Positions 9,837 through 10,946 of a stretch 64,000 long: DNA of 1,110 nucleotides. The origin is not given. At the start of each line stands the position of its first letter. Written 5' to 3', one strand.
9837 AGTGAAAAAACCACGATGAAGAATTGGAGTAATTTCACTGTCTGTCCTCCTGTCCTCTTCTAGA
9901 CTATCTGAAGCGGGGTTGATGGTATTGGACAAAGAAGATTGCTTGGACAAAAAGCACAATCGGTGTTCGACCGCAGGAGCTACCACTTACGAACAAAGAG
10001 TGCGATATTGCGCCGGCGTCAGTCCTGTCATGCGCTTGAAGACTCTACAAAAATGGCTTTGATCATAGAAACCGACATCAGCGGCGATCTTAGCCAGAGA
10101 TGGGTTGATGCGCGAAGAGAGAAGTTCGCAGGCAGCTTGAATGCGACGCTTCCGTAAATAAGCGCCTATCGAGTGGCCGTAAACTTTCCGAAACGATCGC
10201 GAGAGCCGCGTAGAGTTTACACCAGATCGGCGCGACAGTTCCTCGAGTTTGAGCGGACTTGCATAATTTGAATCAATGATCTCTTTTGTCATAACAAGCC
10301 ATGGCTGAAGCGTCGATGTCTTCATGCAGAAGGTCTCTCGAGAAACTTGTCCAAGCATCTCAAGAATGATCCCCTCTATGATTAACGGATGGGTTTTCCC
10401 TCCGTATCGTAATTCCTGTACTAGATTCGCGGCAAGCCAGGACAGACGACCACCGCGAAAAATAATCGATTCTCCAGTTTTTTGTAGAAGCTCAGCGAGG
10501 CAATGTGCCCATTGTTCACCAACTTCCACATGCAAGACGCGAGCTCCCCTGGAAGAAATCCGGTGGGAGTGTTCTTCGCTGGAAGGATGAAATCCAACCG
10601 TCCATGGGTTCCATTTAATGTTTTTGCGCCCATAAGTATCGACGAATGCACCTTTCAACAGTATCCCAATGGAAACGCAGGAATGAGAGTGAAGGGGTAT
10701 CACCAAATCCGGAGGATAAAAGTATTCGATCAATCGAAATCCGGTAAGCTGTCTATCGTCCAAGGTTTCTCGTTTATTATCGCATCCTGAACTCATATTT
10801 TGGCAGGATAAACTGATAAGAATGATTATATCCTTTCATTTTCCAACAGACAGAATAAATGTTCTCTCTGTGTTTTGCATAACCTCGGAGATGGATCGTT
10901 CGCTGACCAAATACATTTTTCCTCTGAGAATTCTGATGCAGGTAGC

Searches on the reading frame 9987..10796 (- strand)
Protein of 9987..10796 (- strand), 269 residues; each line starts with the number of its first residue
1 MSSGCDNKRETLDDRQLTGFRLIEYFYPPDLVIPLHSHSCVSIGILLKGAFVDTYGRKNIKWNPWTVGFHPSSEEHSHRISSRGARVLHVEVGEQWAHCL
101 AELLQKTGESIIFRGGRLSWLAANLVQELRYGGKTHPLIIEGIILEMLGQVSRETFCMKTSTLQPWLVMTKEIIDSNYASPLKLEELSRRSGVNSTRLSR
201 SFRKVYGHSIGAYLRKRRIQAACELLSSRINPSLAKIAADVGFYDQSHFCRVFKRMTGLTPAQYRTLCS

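Call 33: search_protein_families(library=pfam, proteins=[window:9987-10796:-], max_evalue=0.001)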
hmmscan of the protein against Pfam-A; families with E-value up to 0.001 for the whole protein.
window:9987-10796:- (269 aa): 2 families
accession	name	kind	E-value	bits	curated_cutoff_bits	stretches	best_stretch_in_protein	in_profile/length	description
PF12833.13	HTH_18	-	5.8e-23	81.4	33.6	1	187-265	1-78/80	Helix-turn-helix domain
PF00165.29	HTH_AraC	-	5.9e-20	71.4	26.6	2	233-266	10-42/42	Bacterial regulatory helix-turn-helix proteins, AraC family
